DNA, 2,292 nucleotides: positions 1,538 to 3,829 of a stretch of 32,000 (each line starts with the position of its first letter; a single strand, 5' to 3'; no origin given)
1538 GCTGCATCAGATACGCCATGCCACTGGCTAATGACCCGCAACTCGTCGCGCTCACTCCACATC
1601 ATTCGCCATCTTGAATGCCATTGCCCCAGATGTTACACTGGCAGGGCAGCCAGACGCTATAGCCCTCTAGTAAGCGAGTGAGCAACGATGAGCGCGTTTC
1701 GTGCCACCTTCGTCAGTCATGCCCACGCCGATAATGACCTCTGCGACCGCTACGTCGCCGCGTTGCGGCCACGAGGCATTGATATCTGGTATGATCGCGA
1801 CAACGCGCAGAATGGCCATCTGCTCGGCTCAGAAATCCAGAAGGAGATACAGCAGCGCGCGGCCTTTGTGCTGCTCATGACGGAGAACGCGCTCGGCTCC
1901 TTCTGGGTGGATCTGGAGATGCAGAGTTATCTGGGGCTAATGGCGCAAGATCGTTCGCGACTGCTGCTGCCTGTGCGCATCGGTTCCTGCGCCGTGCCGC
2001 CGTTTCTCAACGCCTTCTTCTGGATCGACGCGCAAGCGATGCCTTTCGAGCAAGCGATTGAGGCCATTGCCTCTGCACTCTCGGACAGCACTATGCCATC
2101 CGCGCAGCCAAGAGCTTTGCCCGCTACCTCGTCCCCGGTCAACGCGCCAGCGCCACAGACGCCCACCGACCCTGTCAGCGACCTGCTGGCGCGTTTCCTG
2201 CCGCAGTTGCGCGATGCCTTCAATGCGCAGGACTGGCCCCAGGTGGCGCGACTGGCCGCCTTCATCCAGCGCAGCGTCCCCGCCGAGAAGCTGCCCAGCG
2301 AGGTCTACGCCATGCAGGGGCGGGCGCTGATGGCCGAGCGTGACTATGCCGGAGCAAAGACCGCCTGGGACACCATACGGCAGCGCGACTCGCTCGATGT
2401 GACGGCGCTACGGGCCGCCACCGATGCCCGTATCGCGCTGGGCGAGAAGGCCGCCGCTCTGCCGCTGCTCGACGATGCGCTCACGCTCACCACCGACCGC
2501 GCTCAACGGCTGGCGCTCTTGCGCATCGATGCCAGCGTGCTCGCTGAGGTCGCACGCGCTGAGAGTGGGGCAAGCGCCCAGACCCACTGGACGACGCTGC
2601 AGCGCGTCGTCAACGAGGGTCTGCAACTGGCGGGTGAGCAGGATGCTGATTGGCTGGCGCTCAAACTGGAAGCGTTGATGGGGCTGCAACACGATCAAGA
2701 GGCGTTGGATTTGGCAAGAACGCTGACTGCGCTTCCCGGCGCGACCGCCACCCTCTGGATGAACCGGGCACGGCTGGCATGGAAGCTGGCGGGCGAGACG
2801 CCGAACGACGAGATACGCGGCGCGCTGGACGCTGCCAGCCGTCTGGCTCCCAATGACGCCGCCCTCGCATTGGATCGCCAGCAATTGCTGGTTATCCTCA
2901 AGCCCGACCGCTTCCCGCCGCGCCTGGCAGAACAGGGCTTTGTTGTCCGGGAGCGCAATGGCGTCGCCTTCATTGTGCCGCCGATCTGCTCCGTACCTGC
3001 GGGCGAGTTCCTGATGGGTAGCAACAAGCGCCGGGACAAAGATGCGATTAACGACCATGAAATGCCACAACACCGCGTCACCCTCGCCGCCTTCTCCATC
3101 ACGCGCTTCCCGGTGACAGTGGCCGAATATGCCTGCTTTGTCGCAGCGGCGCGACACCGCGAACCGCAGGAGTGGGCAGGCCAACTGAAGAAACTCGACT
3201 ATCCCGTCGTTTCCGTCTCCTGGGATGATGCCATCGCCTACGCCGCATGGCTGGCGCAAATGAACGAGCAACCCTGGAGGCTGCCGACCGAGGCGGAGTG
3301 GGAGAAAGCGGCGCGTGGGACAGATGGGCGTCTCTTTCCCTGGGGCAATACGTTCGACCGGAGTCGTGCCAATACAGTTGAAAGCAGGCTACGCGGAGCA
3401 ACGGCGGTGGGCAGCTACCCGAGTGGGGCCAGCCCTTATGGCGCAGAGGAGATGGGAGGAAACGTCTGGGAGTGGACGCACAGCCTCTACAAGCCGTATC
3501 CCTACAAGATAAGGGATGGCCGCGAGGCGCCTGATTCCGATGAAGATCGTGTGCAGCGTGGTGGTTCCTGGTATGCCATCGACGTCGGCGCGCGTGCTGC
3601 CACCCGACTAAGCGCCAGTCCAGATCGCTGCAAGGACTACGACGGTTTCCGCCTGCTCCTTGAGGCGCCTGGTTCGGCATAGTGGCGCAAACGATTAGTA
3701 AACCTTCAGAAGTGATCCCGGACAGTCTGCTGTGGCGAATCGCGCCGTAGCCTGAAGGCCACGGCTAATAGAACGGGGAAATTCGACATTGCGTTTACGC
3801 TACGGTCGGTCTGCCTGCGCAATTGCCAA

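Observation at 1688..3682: Intact TIR-helical repeat-FGE/SUMF1 fusion lacking any NTPase: candidate single-chain sensor-effector of a conflict/immunity system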

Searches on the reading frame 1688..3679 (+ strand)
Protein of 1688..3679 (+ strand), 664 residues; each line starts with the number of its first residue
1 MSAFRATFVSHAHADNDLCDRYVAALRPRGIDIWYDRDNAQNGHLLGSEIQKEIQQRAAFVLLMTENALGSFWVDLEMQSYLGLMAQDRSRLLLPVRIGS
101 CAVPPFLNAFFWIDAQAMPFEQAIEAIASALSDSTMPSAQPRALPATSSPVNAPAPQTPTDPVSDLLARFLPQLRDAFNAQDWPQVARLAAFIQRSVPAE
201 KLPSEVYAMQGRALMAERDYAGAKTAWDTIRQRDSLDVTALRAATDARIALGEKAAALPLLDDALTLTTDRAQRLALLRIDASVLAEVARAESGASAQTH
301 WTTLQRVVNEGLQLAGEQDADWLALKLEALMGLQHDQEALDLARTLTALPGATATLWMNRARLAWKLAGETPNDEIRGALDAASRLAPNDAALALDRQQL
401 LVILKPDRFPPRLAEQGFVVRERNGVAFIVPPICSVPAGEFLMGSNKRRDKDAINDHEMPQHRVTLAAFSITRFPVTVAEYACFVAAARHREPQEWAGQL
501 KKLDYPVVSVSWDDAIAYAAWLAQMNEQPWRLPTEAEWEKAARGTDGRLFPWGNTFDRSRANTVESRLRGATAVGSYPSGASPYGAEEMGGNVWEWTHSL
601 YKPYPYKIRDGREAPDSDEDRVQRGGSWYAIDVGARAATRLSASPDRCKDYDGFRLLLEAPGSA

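Call 3: search_protein_families(library=pfam, proteins=[window:1688-3679:+], max_evalue=0.1)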
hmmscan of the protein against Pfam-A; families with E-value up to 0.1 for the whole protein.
window:1688-3679:+ (664 aa): 5 families
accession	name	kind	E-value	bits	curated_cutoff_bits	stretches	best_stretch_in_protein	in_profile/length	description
PF03781.23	FGE-sulfatase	-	1.9e-50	172.4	23.3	1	434-657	6-254/255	Sulfatase-modifying factor enzyme 1-like domain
PF13676.11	TIR_2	-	4.3e-18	66.4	28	1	8-126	2-120/122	TIR domain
PF01582.25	TIR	-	0.0098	16.1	21.3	1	13-97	12-95/179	TIR domain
PF13432.12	TPR_16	-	0.019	15.9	32.7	1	209-268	2-61/65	Tetratricopeptide repeat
PF07603.17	Lcl_C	-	0.064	14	34.9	0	509-540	21-55/117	Lcl C-terminal domain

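Call 4: search_protein_families(library=padloc, proteins=[window:1688-3679:+], max_evalue=1)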
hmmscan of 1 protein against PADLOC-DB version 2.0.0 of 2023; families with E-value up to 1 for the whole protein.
window:1688-3679:+ (664 aa): 10 families
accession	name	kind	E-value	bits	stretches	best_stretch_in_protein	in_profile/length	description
PDLC02012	SAVED5--SAVED_TIR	-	1.7e-11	41.9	1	5-178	14-164/404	-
PDLC05062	PDC-S66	-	4.7e-09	34.1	1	8-96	152-240/282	-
PDLC00436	ThsB1|ThsB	-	2.8e-08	31.5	1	5-78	36-113/183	TIR-like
PDLC00419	ThsB1|ThsB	-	3.4e-06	25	1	5-80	28-107/165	TIR-like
PDLC00417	ThsB1|ThsB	-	1.6e-05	22.6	1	7-96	169-259/303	TIR-like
PDLC00423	ThsB1|ThsB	-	0.00025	18.8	1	7-78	38-114/190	TIR-like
PDLC02421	Aga_TIR-PNTD1-PNTD2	-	0.00025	18.3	1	7-69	6-70/430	Class I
PDLC00426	ThsB1|ThsB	-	0.0003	18.2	1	7-80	240-320/352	TIR-like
PDLC02403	Aga_TIR-PNTD1-PNTD2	-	0.0054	13.8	1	7-99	5-100/443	Class I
PDLC03015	TIR-NLR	-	0.099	9.3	1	7-95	4-91/824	-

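Call 5: search_protein_families(library=ncbifam, proteins=[window:1688-3679:+], max_evalue=0.1)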
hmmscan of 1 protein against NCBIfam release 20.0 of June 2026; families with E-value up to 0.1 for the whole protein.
window:1688-3679:+ (664 aa): 10 families
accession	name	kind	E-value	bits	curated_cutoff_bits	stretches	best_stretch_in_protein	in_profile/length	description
TIGR03440.2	egtB_TIGR03440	equivalog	7.5e-29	101.1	360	2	503-656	272-412/413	ergothioneine biosynthesis protein EgtB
NF041186.1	SenA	equivalog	1.9e-28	99.9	420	2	503-656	269-380/382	selenoneine synthase SenA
TIGR03525.2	GldK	equivalog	3.7e-24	85.8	350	2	504-657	219-404/408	T9SS ring complex lipoprotein PorK/GldK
NF051459.1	pyoverdine_PvdO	equivalog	5.1e-21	75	500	1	431-657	34-277/280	dihydropyoverdine dehydrogenase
TIGR04344.1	ovoA_Nterm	equivalog_domain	1.6e-12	47.1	400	1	502-641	293-429/444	5-histidylcysteine sulfoxide synthase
TIGR02171.1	Fb_sc_TIGR02171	subfamily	7.5e-05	20.9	544.35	1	525-658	154-281/912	TIGR02171 family lipoprotein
NF042941.1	Retron_TIR_antiphage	equivalog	0.00015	20.7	600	1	7-94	342-430/464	TIR domain-containing anti-phage reverse transcriptase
TIGR03524.1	GldJ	equivalog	0.016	13.9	458.2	0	528-545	262-279/559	gliding motility lipoprotein GldJ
TIGR03530.1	GldJ_short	equivalog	0.019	13.9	382.9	0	583-610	299-326/396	gliding motility lipoprotein GldJ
NF058526.1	Thoeris_type3_ThcB4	equivalog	0.073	11.9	220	0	5-79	128-203/375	Thoeris type III anti-phage system protein ThcB4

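Call 6: search_solved_structures(query=window:1688-3679:+, max_evalue=0.01, show_alignments=3)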
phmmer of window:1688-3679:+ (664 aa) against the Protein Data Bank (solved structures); distinct sequences matched with E-value up to 0.01: 31.
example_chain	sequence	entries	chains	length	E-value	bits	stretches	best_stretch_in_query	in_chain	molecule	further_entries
7spq_A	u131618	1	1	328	1e-32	116.7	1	458-641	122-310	Serine/threonine kinase ToxD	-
8u41_A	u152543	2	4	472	1.7e-24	89.5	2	504-656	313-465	Selenoxide synthase OvsA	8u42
8ux5_A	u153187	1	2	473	8.2e-24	87.3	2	504-656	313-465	Selenoxide synthase OvsA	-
1y4j_A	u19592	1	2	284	2e-23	86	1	496-660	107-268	Sulfatase modifying factor 2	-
4x8b_A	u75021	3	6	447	2.3e-22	82.5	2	504-657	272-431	Sulfoxide synthase EgtB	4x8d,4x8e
2afy_X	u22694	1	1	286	6.1e-22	81.1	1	500-656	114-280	Sulfatase modifying factor 1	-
1y1e_X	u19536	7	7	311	6.7e-22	81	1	499-656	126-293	C-alpha-formyglycine-generating enzyme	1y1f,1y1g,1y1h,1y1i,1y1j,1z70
5ssx_A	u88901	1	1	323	7.7e-22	80.8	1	487-656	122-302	Formylglycine-generating enzyme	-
5ssy_A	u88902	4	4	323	8.2e-22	80.7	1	487-656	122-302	Formylglycine-generating enzyme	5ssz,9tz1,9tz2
2aii_X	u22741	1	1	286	8.7e-22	80.6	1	487-656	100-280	Sulfatase modifying factor 1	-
8aru_A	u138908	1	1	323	9e-22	80.6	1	487-656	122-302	Formylglycine-generating enzyme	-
2aft_X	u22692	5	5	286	9e-22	80.6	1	488-656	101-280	Sulfatase modifying factor 1 | Sulfatase-modifying factor 1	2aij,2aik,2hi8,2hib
31dc_A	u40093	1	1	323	9.6e-22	80.5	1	487-656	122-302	Formylglycine-generating enzyme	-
7ml6_A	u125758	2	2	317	3.2e-21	78.7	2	487-567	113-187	CalU17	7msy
6vqp_A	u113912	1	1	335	3.9e-21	78.5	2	487-567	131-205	CalU17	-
2y3c_A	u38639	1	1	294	2.4e-06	29.6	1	524-657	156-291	TREPONEMA DENTICOLA VARIABLE PROTEIN 1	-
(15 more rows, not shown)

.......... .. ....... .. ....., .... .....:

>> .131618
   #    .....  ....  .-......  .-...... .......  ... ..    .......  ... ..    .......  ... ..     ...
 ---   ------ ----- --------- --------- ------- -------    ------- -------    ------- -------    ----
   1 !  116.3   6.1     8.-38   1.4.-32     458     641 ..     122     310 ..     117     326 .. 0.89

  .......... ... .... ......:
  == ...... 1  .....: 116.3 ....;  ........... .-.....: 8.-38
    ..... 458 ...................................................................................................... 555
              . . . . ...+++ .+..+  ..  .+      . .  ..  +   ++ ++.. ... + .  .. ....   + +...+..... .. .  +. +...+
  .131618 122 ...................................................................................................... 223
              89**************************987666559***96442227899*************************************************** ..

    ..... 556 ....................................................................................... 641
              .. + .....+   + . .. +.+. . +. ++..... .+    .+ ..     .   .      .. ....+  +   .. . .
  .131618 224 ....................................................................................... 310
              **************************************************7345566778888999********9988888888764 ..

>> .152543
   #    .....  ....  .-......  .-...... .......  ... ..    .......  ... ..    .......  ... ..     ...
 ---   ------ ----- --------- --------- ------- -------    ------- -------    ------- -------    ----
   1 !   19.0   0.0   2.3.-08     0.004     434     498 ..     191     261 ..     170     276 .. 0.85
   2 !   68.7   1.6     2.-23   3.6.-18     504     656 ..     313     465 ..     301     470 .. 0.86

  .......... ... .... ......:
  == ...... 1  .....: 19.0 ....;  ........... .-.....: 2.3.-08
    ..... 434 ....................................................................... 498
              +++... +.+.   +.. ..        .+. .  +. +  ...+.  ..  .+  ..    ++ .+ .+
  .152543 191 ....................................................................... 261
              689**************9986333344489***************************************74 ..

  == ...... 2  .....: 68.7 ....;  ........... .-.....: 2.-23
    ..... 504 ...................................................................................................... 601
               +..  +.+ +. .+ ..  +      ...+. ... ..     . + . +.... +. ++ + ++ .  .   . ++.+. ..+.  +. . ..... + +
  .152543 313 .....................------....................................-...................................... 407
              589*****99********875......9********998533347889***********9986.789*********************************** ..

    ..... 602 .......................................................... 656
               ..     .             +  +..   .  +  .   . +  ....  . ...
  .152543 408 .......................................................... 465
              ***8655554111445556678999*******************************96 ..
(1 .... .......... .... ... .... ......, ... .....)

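Call 7: find_homologous_proteins(query=window:1688-3679:+, max_evalue=0.00001)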
Query window:1688-3679:+ (664 aa): 157 proteins with E <= 0.00001 among 8000 candidates; the best 120 are listed.
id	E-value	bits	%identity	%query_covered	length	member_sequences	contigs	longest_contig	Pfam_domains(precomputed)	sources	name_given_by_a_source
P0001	0.0e+0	1494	100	100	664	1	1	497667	PF03781.23,PF13676.12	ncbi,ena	-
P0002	7.2e-267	905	63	100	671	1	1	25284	PF03781.23,PF13676.12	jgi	jgi:formylglycine-generating enzyme required for sulfatase activity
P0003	3.2e-265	900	62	100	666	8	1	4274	PF03781.23,PF13676.12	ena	-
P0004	2.1e-220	752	67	82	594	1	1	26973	PF03781.23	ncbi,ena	-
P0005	9.8e-213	726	67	76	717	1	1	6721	PF03781.23,PF13676.12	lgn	-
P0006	1.2e-212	726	66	76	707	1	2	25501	PF03781.23,PF13676.12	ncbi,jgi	ncbi:MAG TPA: SUMF1/EgtB/PvdO family nonheme iron enzyme [Ktedonobacterales bacterium]|jgi:formylgly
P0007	1.2e-198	680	53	99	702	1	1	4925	PF03781.23,PF13676.12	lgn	-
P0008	1.4e-188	647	62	78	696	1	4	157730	PF03781.23,PF13676.12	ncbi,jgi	ncbi:MAG TPA: SUMF1/EgtB/PvdO family nonheme iron enzyme [Ktedonobacterales bacterium]|jgi:formylgly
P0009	3.9e-176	606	72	59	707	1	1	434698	PF03781.23,PF13432.13,PF13676.12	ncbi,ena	-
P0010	1.9e-171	590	56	74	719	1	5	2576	PF03781.23,PF13676.12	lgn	-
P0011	2.5e-166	573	56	77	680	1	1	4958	PF03781.23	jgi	jgi:formylglycine-generating enzyme required for sulfatase activity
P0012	2.5e-163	563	55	76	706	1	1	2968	PF03781.23,PF13676.12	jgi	jgi:formylglycine-generating enzyme required for sulfatase activity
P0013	1.7e-162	560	62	62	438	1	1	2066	PF03781.23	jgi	jgi:formylglycine-generating enzyme required for sulfatase activity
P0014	4.4e-150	519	62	43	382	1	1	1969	PF03781.23,PF13676.12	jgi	jgi:formylglycine-generating enzyme required for sulfatase activity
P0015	1.9e-146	507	64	57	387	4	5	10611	PF03781.23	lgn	-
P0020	7.1e-144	499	53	38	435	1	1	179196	PF03781.23,PF13676.12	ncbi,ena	-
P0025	2.6e-139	484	45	52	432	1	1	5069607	PF03781.23,PF13676.12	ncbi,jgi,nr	ncbi:MAG: hypothetical protein OJF49_000945 [Ktedonobacterales bacterium]|jgi:formylglycine-generati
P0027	2.2e-138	481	53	38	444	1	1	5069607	PF03781.23,PF13676.12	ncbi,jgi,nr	ncbi:MAG: protein of unknown function DUF323 [Ktedonobacterales bacterium]|jgi:formylglycine-generat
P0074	2.7e-93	332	80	21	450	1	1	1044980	PF03781.23,PF13676.12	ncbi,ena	-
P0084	1.4e-86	310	58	38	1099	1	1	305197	PF05729.19,PF03781.23,PF13646.13,PF13191.13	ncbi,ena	-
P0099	2.0e-78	283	56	36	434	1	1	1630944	PF03781.23,PF13676.12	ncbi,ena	-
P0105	6.8e-75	271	47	28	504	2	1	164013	PF03781.23,PF13676.12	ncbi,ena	-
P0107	3.5e-72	262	58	38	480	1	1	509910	PF13676.12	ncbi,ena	-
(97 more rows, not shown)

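Call 23: find_encoding_contigs(protein=P0001, flank=2000, max_places=3)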
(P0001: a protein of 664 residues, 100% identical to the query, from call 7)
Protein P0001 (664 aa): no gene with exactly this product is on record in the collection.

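Call 25: find_related_loci(query=A1, collection=genome_contigs, flank=10000)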
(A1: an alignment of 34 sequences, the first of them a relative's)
Query A1 (664 aa) in genome_contigs; peptide patterns used: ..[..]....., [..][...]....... (x = any residue, [..] = any of these).
600 stretches matched a pattern (row limit reached: there are more); 564 encode a relative of the query (tblastn E <= 1e-3); the best 80 are kept; 80 distinct loci.
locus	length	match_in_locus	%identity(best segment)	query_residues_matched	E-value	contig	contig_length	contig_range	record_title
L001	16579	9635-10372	46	430-656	4e-56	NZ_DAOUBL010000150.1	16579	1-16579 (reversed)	MAG: Bellilinea sp. isolate H69_726 k75_16151, whole genome shotgun sequence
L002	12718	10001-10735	46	428-660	7e-56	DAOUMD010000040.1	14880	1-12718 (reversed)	MAG TPA_asm: Anaerolineae bacterium isolate W31_78 k127_958465, whole genome shotgun sequence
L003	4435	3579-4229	47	436-658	1e-51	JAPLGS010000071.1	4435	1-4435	MAG: Chloroflexota bacterium isolate LacPavin_0818_WC45_MAG_48_10 LacPavin_0818_WC45_scaffold_795077, whole genome shotg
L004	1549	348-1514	36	282-657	1e-49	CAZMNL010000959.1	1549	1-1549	MAG TPA_asm: uncultured Anaerolineaceae bacterium isolate SRP141376_co3_48 genome assembly, contig: NODE_196033_length_1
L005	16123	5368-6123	38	428-662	5e-45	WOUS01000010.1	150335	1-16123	MAG: Anaerolineaceae bacterium isolate X2_MetaBAT.10 scaffold_84, whole genome shotgun sequence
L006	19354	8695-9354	42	433-657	9e-45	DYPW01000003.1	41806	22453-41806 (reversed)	MAG TPA_asm: Caldilinea aerophila isolate SulCav_GS10_10_44_43 SulCav_GS10_10_494_length_41806_cov_21_046370, whole geno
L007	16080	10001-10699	45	436-658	2e-52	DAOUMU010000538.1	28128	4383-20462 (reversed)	MAG TPA_asm: Anaerolineae bacterium isolate W92_265 k127_800380, whole genome shotgun sequence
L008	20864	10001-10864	38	368-656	1e-42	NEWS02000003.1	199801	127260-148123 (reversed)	MAG: Nitrospira sp. CG24B Nitrospira_sp_RSF15_CG24_B_3, whole genome shotgun sequence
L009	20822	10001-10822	39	369-655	8e-43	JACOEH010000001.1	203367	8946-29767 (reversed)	MAG: Nitrospira sp. isolate S1bin.12 NODE_64_length_203367_cov_34.979765, whole genome shotgun sequence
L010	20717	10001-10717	39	431-658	6e-41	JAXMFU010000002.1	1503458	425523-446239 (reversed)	MAG: Candidatus Competibacteraceae bacterium isolate STL-PRO95 C1.169.fa-2, whole genome shotgun sequence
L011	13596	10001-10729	39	431-658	9e-41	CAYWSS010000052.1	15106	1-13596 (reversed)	MAG TPA_asm: uncultured Caldilineaceae bacterium isolate binchicken_co275_173 genome assembly, contig: NODE_5590_length_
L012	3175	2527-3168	39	411-606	9e-40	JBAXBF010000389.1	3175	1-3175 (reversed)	MAG: Chloroflexota bacterium isolate ELA160 MAG160_389, whole genome shotgun sequence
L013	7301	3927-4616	39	436-656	8e-39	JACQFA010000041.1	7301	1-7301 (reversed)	MAG: Nitrospirae bacterium isolate NC_groundwater_1035_Pr1_S-0.65um_57_15 Montesol18_Sp65_coassembly_scaffold_631688, wh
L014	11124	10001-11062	34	327-660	1e-38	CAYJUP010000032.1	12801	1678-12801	MAG TPA_asm: uncultured Nitrospiraceae bacterium isolate ERP125453_co1_266 genome assembly, contig: NODE_5391_length_128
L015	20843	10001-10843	35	394-658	8e-38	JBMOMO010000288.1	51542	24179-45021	MAG: Chloroflexota bacterium isolate Betzabe_MAG052 MAG052_288, whole genome shotgun sequence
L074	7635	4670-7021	36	8-658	4e-27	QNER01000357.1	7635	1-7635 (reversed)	MAG: Candidatus Parabeggiatoa sp. nov. 1 isolate B3_G6 B3_Guay6_scaffold_09430, whole genome shotgun sequence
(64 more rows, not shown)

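Call 26: find_encoding_contigs(protein=P0009, flank=10000, max_places=2)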
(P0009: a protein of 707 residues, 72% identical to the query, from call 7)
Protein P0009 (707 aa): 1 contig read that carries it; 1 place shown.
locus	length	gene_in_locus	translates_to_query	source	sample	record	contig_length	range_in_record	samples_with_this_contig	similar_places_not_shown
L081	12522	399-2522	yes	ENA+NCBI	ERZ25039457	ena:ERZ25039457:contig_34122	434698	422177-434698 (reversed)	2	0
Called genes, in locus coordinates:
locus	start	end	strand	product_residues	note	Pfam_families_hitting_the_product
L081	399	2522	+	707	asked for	PF13676:TIR_2, PF13432:TPR_16 (weak), PF03781:FGE-sulfatase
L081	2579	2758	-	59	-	-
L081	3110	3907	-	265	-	-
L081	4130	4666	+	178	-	PF00111:Fer2, PF01799:Fer2_2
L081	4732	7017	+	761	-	PF01315:Ald_Xan_dh_C, PF02738:MoCoBD_1, PF20256:MoCoBD_2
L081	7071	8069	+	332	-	PF00941:FAD_binding_5, PF03450:CO_deh_flav_C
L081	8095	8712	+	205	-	PF01070:FMN_dh (faint)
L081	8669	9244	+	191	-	PF00478:IMPDH (faint), PF01070:FMN_dh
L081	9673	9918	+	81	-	-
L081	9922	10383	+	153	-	-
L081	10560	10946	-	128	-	PF04041:Glyco_hydro_130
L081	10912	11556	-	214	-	PF04041:Glyco_hydro_130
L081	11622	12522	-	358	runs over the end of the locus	-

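Call 27: find_encoding_contigs(protein=P0025, flank=10000, max_places=2)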
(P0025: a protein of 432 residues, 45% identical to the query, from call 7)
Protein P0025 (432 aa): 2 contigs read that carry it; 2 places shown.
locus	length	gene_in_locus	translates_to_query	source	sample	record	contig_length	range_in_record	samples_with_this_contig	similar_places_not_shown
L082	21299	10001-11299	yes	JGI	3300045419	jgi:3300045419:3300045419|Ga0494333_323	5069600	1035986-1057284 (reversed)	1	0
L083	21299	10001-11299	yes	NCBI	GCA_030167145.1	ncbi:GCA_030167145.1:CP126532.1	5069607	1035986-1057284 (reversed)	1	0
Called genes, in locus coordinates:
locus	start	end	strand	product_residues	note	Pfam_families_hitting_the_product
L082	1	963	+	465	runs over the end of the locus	PF00941:FAD_binding_5, PF03450:CO_deh_flav_C, PF00111:Fer2, PF01799:Fer2_2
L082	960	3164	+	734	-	PF01315:Ald_Xan_dh_C, PF02738:MoCoBD_1, PF20256:MoCoBD_2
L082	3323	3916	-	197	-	PF05163:DinB (weak), PF04978:MST (faint), PF12867:DinB_2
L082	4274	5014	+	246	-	PF14329:DUF4386 (weak)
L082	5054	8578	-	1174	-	PF17757:UvrB_inter, PF02559:CarD_TRCF_RID, PF00270:DEAD, PF04851:ResIII, PF00271:Helicase_C, PF03461:TRCF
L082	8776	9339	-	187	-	PF01195:Pept_tRNA_hydro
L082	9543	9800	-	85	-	-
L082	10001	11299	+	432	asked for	PF13676:TIR_2, PF03781:FGE-sulfatase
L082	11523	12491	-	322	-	PF02082:Rrf2 (faint), PF08279:HTH_11, PF19187:HTH_PafC (faint), PF13280:WYL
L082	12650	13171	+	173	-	-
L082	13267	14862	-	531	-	PF20656:MS_N, PF01274:MS_TIM-barrel, PF20659:MS_C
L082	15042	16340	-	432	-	PF00463:ICL, PF13714:PEP_mutase, PF00463:ICL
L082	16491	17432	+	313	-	PF00126:HTH_1, PF03466:LysR_substrate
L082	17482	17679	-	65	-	-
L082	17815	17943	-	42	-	-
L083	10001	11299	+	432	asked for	PF13676:TIR_2, PF03781:FGE-sulfatase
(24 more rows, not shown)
